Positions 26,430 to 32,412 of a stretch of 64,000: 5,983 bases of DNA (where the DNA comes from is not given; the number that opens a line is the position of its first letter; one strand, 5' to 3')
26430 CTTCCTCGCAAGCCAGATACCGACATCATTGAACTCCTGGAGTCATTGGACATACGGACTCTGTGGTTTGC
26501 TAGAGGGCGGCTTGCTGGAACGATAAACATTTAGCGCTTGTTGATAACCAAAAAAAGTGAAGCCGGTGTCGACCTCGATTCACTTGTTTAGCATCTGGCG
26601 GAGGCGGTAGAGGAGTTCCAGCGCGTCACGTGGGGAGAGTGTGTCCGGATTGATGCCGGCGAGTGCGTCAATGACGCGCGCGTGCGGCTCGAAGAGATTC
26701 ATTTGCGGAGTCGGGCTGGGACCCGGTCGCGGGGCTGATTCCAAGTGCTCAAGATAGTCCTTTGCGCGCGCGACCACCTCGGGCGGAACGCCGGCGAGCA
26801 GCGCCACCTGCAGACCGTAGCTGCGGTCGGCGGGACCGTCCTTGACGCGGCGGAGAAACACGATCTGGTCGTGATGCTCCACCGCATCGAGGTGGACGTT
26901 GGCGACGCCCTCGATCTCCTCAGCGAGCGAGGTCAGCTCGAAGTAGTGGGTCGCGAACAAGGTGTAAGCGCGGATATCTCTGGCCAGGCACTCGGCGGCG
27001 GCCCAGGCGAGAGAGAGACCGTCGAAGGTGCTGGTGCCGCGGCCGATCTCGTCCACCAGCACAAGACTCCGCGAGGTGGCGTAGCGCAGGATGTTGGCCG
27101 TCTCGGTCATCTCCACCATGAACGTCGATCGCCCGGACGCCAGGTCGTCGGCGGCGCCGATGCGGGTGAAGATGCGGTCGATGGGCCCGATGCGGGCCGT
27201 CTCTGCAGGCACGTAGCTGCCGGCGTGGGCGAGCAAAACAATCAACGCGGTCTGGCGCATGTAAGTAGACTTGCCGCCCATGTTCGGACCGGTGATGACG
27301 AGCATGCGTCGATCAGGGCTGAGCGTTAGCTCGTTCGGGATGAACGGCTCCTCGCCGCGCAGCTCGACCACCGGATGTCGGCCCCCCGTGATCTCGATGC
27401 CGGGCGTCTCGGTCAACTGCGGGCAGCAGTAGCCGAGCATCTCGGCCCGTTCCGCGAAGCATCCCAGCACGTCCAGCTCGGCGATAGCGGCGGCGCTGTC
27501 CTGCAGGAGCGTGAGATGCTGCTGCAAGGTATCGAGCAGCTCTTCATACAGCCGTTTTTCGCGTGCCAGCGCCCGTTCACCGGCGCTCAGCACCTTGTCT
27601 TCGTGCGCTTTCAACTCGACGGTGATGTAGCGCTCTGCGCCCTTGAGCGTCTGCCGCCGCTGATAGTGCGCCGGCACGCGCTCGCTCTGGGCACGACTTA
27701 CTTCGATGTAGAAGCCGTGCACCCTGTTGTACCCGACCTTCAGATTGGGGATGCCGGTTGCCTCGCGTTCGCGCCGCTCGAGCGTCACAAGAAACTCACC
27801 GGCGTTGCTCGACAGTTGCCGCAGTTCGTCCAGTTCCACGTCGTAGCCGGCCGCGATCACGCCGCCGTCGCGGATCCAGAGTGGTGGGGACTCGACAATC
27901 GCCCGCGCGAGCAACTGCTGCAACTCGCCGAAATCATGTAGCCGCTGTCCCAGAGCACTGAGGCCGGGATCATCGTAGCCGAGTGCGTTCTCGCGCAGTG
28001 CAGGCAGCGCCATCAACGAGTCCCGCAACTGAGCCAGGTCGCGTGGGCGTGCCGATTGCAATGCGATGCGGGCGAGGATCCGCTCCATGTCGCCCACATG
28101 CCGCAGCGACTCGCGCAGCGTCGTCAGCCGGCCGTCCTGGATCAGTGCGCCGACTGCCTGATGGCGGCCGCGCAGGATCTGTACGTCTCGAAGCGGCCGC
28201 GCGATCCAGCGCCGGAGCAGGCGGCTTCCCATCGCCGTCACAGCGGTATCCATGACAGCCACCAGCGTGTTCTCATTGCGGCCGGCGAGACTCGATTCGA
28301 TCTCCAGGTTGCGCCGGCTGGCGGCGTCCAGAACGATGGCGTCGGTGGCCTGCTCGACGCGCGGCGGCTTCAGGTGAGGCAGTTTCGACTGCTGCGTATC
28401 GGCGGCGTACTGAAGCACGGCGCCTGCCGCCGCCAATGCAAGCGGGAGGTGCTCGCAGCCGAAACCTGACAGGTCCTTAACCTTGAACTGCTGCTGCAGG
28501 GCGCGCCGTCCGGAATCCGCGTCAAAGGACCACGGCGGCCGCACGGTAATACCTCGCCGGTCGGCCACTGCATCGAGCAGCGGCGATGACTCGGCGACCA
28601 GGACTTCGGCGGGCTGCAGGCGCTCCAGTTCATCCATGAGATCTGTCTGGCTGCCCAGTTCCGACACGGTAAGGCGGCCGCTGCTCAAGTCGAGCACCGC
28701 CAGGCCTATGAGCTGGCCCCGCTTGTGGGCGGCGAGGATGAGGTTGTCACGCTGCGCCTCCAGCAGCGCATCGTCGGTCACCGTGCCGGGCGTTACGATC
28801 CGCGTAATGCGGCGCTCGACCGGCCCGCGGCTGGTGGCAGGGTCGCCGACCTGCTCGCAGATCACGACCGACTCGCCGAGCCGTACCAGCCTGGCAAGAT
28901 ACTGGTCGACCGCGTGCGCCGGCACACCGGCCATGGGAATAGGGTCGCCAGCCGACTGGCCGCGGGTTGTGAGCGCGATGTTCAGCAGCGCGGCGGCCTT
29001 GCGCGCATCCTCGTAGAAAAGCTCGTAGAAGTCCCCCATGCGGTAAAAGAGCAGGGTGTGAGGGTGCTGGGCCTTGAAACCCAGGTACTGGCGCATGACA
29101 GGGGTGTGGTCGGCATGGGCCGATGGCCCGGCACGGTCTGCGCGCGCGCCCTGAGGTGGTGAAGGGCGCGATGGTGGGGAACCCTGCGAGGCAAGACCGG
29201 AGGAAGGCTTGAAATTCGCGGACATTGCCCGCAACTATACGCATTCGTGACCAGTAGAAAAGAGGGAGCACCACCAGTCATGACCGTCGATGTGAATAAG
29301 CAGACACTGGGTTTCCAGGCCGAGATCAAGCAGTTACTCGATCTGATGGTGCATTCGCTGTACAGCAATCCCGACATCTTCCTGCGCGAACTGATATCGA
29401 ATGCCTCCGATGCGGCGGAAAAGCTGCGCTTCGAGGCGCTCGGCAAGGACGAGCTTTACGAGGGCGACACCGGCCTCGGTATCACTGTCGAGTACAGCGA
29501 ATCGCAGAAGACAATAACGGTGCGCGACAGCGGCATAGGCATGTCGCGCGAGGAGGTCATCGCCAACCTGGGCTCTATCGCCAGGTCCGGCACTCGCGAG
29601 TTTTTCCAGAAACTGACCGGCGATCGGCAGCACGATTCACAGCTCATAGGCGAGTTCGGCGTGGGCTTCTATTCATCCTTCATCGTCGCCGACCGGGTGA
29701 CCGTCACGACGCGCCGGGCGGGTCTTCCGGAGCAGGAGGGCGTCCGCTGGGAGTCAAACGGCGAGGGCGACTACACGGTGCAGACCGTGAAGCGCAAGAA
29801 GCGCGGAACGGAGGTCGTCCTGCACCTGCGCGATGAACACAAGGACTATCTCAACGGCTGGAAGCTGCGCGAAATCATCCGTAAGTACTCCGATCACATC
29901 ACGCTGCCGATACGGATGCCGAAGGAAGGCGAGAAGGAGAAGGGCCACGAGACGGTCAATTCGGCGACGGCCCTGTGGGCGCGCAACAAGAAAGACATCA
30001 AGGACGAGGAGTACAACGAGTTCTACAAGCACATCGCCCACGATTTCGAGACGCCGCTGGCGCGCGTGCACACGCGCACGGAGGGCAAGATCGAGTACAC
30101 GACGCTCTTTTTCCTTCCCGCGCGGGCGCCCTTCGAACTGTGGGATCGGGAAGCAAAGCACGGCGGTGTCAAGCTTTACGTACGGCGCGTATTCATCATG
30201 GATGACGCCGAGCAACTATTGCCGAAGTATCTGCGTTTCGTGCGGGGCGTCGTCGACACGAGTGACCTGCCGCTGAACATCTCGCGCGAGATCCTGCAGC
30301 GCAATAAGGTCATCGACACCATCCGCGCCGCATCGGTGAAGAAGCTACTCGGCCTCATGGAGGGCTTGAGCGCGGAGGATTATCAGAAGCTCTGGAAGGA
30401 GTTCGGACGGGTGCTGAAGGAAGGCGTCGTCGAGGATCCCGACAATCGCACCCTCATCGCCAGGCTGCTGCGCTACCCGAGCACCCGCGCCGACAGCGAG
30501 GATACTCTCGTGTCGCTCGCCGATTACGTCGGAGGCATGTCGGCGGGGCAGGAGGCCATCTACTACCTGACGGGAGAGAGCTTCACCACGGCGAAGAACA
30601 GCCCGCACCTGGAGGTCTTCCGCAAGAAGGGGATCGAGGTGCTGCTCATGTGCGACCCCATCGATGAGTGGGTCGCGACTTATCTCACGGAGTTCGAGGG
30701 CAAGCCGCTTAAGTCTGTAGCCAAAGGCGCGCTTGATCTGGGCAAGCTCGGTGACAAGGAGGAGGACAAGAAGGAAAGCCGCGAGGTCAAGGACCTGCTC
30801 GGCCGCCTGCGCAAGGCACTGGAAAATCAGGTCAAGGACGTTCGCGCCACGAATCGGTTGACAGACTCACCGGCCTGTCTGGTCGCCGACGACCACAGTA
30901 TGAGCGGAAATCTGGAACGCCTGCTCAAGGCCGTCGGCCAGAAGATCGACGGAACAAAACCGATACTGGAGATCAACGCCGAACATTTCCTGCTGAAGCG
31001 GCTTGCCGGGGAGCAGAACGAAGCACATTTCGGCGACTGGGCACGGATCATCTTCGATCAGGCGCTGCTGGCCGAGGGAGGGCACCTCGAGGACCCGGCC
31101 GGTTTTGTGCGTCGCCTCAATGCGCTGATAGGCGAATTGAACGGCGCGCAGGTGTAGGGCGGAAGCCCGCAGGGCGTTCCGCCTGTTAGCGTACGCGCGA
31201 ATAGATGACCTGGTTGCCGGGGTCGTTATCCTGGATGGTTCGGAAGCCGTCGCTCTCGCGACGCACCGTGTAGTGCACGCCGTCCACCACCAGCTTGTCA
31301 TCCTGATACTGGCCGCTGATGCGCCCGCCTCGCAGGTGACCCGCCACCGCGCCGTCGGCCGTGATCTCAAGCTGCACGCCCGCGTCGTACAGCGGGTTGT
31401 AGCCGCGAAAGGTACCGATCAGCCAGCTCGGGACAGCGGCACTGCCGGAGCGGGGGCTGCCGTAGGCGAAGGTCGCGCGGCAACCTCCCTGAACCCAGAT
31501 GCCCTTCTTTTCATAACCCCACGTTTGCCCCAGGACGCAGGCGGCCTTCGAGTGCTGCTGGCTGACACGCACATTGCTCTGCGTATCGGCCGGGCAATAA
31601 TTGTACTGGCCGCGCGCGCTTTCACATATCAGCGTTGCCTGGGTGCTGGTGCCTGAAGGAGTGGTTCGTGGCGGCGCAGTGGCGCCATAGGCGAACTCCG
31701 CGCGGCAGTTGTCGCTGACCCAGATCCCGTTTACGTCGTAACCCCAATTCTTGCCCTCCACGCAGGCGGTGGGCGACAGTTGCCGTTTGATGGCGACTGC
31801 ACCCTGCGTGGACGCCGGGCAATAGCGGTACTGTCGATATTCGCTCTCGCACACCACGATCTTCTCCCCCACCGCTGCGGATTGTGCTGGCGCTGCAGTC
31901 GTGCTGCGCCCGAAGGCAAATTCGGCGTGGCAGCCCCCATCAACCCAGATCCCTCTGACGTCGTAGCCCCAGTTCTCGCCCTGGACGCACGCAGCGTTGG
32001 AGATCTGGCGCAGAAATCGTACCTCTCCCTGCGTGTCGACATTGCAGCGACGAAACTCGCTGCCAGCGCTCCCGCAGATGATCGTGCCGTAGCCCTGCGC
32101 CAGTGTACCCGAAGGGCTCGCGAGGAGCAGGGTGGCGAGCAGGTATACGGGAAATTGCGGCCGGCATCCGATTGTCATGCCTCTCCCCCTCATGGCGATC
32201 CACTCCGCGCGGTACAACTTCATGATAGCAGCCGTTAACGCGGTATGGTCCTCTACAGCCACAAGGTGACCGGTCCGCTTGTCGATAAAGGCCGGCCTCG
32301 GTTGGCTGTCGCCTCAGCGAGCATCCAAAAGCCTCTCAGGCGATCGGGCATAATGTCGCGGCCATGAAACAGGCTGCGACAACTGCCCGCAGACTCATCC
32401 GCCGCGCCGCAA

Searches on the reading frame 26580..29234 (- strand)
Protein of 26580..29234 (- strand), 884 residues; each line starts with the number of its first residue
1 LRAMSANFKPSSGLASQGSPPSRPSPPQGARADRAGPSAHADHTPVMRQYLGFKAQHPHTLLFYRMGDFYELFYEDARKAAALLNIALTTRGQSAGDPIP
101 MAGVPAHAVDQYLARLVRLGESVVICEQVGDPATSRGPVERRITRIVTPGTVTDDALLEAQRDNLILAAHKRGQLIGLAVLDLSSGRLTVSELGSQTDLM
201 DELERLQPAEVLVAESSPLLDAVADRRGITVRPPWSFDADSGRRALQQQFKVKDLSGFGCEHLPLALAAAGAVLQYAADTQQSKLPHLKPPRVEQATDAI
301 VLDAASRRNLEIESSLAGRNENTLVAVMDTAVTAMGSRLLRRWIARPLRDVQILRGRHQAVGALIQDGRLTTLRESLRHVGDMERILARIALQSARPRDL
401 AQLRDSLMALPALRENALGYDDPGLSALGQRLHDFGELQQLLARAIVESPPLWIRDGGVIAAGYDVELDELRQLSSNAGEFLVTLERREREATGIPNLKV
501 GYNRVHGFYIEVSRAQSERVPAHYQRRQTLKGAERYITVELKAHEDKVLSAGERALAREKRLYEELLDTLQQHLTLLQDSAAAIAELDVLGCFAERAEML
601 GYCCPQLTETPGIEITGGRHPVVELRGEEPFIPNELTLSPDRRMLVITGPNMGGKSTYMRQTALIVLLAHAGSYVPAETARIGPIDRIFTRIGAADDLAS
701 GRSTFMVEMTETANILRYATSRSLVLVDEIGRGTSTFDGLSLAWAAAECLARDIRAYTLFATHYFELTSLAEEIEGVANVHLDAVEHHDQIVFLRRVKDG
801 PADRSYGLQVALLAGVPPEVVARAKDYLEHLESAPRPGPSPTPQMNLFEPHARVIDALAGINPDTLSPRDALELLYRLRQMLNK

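Call 9: search_protein_families(library=pfam, proteins=[window:26580-29234:-], max_evalue=0.0001)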
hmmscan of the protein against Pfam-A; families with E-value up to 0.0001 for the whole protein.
window:26580-29234:- (884 aa): 5 families
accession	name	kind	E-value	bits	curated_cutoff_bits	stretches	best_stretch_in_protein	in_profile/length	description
PF00488.27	MutS_V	-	1.5e-84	283.1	30.2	1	645-832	1-188/188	MutS domain V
PF05192.23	MutS_III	-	2.3e-50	172.1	34.1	1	305-594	1-194/194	MutS domain III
PF01624.25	MutS_I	-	6.9e-40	136.2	20.6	1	44-155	1-112/113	MutS domain I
PF05188.22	MutS_II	-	5.1e-31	108.3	25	1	164-289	1-133/133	MutS domain II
PF05190.23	MutS_IV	-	1.2e-28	99.7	22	1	463-553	1-91/92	MutS family domain IV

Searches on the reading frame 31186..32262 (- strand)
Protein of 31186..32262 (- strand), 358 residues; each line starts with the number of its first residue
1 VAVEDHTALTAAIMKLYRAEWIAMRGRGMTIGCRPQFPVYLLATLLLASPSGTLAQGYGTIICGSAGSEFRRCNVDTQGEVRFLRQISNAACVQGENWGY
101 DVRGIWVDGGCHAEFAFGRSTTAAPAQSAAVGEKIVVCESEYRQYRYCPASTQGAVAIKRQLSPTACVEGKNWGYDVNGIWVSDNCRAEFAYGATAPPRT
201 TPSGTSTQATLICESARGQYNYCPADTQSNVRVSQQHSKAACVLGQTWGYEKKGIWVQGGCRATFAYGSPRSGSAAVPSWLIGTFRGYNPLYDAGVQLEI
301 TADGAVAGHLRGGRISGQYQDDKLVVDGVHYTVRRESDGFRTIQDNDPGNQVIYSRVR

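Call 10: search_protein_families(library=pfam, proteins=[window:31186-32262:-], max_evalue=0.0001)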
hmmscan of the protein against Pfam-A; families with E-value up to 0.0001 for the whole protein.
window:31186-32262:- (358 aa): 1 family
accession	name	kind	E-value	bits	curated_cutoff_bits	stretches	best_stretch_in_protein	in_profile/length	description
PF11218.13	DUF3011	-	7.7e-50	170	25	1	61-265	2-197/197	Protein of unknown function (DUF3011)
